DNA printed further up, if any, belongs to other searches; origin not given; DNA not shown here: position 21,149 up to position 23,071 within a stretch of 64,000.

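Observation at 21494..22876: Beta-strand-rich, aromatic/hydrophobic core of the giant protein (aa ~2175-2635) with a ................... motif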

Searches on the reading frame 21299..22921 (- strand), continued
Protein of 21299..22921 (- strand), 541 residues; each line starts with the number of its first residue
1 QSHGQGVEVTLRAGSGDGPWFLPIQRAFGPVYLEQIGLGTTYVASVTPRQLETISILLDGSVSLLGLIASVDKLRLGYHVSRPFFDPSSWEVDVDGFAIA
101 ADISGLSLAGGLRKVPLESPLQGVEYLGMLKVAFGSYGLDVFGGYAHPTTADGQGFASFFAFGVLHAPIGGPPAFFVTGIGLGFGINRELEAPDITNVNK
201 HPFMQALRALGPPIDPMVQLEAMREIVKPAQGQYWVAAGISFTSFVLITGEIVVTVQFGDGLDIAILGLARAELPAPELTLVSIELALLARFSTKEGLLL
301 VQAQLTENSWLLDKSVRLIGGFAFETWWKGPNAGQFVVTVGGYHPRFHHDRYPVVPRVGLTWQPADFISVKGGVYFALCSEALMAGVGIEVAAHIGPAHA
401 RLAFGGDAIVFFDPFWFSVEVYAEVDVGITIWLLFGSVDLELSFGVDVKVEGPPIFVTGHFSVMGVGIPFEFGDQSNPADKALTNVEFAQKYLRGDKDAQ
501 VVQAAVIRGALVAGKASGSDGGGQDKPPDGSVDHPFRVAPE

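Call 81: search_protein_families(library=pfam, proteins=[L032:15902-17521:+, L030:22876-24483:+, L031:25532-27214:+, L023:12844-14463:+, L027:22991-24505:+, L027:25042-26118:+, L031:20995-25470:+, L028:10945-13692:+, L031:7224-11768:+, L031:15878-20998:+], max_evalue=0.1)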
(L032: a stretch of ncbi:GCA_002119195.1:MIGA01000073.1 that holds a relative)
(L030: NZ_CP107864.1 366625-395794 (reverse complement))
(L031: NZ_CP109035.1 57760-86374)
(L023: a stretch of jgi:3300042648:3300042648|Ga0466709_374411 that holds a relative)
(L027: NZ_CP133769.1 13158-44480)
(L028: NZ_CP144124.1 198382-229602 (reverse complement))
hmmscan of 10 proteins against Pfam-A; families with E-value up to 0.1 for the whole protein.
L032:15902-17521:+ (539 aa): 1 family
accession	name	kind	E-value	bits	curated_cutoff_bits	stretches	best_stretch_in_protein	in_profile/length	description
PF14693.11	Ribosomal_TL5_C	-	0.06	14.2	27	0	300-323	46-69/84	Ribosomal protein TL5, C-terminal domain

L030:22876-24483:+ (535 aa): 0 families

L031:25532-27214:+ (560 aa): 0 families

L023:12844-14463:+ (539 aa): 0 families

L027:22991-24505:+ (504 aa): 0 families

L027:25042-26118:+ (358 aa): 4 families
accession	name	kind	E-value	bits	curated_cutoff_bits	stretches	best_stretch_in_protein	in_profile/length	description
PF13091.12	PLDc_2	-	3.2e-06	27.4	27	1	34-153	10-124/132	PLD-like domain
PF07275.16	ArdA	-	0.022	15.8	27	1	231-294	74-148/155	Antirestriction protein (ArdA)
PF00614.28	PLDc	-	0.026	15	21.9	1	112-134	5-28/28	Phospholipase D Active site motif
PF09565.16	RE_NgoFVII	-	0.065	13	23.8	0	94-141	72-129/162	NgoFVII restriction endonuclease N-terminal PLD domain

L031:20995-25470:+ (1491 aa): 0 families

L028:10945-13692:+ (915 aa): 0 families

L031:7224-11768:+ (1514 aa): 2 families
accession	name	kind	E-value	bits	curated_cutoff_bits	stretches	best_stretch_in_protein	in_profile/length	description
PF01471.23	PG_binding_1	-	9.9e-09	35.7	23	1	903-943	2-40/57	Putative peptidoglycan binding domain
PF25077.1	DUF7800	-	0.019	15.5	27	1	54-85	4-35/89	Domain of unknown function (DUF7800)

L031:15878-20998:+ (1706 aa): 3 families
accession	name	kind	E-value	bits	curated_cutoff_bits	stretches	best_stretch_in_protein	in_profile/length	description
PF13517.12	FG-GAP_3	-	6.9e-07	30.2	26.9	1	1097-1170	1-60/61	FG-GAP-like repeat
PF01839.29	FG-GAP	-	0.011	16.1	22.1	1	1093-1120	5-34/37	FG-GAP repeat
PF16743.10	PliI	-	0.011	15.8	27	0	1086-1117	57-85/123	Periplasmic lysozyme inhibitor of I-type lysozyme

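Call 86: find_related_loci(query=A1, collection=viral_contigs, flank=10000)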
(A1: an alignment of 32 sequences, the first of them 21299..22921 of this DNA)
Query A1 (541 aa) in viral_contigs; peptide patterns used: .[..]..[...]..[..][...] (x = any residue, [..] = any of these).
11 stretches matched a pattern, but none encodes a relative of the query by tblastn (E <= 1e-3).

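Call 89: search_protein_families(library=pfam, alignment_id=A8, max_evalue=0.01)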
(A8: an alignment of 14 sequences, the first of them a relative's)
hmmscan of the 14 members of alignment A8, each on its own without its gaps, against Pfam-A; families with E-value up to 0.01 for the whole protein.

A. member 1, P0319 (3247 aa): 1 family
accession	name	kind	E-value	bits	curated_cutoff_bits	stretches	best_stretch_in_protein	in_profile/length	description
PF20248.3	DUF6603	-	4.9e-120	401.9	27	1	2135-2603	1-452/502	Family of unknown function (DUF6603)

B. families by the number of members that match (of 14 scanned): 4 families
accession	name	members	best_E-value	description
PF20248.3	DUF6603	14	4.4e-148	Family of unknown function (DUF6603)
PF07819.20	PGAP1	4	0.00066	PGAP1-like alpha/beta domain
PF00561.26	Abhydrolase_1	2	0.00026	alpha/beta hydrolase fold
PF12146.15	Hydrolase_4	2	0.00027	Serine aminopeptidase, S33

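Call 91: search_protein_families(library=pfam, proteins=[P0440, P0415], max_evalue=10)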
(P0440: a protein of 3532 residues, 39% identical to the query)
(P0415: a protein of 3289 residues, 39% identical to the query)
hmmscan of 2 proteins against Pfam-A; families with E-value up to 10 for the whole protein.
P0440 (3532 aa): 2 families
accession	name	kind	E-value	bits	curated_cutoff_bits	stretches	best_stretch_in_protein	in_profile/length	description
PF20248.3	DUF6603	-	2.1e-126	422.9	27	1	2407-2875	1-473/502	Family of unknown function (DUF6603)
PF02089.21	Palm_thioest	-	0.2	11.7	26.8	1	1088-1153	51-117/254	Palmitoyl protein thioesterase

P0415 (3289 aa): 2 families
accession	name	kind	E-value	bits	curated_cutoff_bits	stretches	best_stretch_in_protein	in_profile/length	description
PF20248.3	DUF6603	-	1.2e-135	453.4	27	1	2124-2582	2-452/502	Family of unknown function (DUF6603)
PF07819.20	PGAP1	-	0.075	13.2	24.3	1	1028-1066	94-135/233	PGAP1-like alpha/beta domain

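Call 97: search_solved_structures(query=A8, max_evalue=1)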
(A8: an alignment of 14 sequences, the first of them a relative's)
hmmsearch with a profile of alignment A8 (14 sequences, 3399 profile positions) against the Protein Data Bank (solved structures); distinct sequences matched with E-value up to 1: 13.
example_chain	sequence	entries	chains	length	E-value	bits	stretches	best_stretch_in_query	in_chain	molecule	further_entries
1qge_D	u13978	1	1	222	2e-08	34.8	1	1009-1172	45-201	PROTEIN (TRIACYLGLYCEROL HYDROLASE)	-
8xy5_A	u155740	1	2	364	2.2e-08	34.6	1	1009-1175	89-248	Alpha/beta hydrolase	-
7cof_A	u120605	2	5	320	4.9e-08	33.5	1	1022-1175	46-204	Alpha/beta hydrolase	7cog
1hqd_A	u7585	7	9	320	5.3e-08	33.4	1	1022-1175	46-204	LIPASE | TRIACYL-GLYCEROL-HYDROLASE | TRIACYL-GLYCEROL HYDROLASE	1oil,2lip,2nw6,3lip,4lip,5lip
1ys1_X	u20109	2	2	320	9.2e-08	32.6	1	1022-1175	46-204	Lipase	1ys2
1tah_B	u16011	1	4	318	2.8e-07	31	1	1009-1172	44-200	LIPASE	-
1cvl_A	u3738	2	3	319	2.9e-07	31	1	1009-1172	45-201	TRIACYLGLYCEROL HYDROLASE | Lipase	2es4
9g8u_A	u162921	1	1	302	2.5e-05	24.5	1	1022-1105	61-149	Lactonizing lipase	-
7x2p_A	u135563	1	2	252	0.0034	17.4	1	1040-1097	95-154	Putative lipase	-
7wwf_A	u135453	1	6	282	0.0055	16.7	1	966-1080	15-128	Esterase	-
6wpx_A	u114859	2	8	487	0.0081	16.2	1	1023-1093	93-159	BlEst2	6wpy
1ex9_A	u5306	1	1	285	0.0089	16.1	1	1013-1095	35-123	LACTONIZING LIPASE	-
8hfw_A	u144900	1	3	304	0.11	12.4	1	1021-1087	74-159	Alpha/beta fold hydrolase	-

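Call 98: get_annotated_region(hit=H14, flank=15000)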
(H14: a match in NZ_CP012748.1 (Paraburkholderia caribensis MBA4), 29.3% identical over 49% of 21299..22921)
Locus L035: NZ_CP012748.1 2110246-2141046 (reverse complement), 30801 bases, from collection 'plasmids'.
description: Paraburkholderia caribensis MBA4 plasmid unnamed, complete sequence
organism: Paraburkholderia caribensis MBA4 (NCBI taxid 1323664)
taxonomy: Bacteria; Pseudomonadota; Betaproteobacteria; Burkholderiales; Burkholderiaceae; Paraburkholderia; Paraburkholderia caribensis; Paraburkholderia caribensis MBA4
host: -; source: soil; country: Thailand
typing (MOB-suite, as given by PLSDB): non-mobilizable
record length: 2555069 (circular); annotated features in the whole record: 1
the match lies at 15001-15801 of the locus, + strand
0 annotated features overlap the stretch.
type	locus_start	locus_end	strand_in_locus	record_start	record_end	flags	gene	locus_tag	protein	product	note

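Call 99: get_annotated_region(hit=H15, flank=15000)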
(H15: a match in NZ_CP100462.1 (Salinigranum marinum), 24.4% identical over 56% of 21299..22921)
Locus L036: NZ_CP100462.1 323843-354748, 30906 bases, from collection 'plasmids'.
description: Salinigranum marinum strain ZS-10 plasmid unnamed1, complete sequence
organism: Salinigranum marinum (NCBI taxid 1515595)
taxonomy: Archaea; Euryarchaeota; Halobacteria; Halobacteriales; Haloferacaceae; Salinigranum; Salinigranum marinum
host: -; source: cell culture,Saline soil; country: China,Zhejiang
typing (MOB-suite, as given by PLSDB): non-mobilizable
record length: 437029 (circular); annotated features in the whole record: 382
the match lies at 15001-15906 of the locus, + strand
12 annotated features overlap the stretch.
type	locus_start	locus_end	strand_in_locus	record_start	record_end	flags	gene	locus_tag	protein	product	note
CDS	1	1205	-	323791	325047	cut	-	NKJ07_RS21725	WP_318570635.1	transposase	-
CDS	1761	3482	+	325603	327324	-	polX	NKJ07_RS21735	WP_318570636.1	DNA polymerase/3'-5' exonuclease PolX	GO:0006281 - DNA repair [Evidence IEA]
CDS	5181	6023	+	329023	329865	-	-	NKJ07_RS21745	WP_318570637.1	deoxyribonuclease IV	GO:0006281 - DNA repair [Evidence IEA]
CDS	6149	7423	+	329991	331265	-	-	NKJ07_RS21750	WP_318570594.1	IS4 family transposase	-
CDS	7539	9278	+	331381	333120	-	-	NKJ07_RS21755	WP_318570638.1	adenosylcobalamin-dependent ribonucleoside-diphosphate reductase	-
CDS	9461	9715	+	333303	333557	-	-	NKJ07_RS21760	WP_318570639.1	hypothetical protein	-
CDS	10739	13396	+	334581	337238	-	-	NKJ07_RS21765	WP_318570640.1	hypothetical protein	-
CDS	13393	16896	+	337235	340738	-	-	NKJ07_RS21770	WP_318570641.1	DUF6603 domain-containing protein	-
CDS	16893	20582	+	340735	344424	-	-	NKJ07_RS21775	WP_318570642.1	hypothetical protein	-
CDS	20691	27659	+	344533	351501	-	-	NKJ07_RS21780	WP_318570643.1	BGTF surface domain-containing protein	-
CDS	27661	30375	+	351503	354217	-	-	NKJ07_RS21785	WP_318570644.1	lamin tail domain-containing protein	-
CDS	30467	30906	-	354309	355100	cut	-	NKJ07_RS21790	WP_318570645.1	hypothetical protein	-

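Call 103: search_protein_families(library=ncbifam, proteins=[L031:25532-27214:+, L036:27661-30375:+, L032:15902-17521:+, L023:14465-17017:+], max_evalue=0.1)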
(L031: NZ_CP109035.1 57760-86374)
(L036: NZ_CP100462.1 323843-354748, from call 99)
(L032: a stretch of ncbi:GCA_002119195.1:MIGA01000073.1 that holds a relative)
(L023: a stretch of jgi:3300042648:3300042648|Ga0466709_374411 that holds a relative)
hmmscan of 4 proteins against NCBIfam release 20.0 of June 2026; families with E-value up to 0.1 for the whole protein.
L031:25532-27214:+ (560 aa): 0 families

L036:27661-30375:+ (904 aa): 0 families

L032:15902-17521:+ (539 aa): 3 families
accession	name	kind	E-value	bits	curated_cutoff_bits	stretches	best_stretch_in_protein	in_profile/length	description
NF008916.0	PRK12278.1-4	equivalog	0.0049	16.7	193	1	353-409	9-64/223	50S ribosomal protein L21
TIGR00061.1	L21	equivalog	0.052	13.9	43.7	0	352-405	7-59/101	50S ribosomal protein L21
NF050158.1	CarbAnhydGPos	equivalog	0.053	13.2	250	0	275-341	20-87/172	gamma carbonic anhydrase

L023:14465-17017:+ (850 aa): 0 families
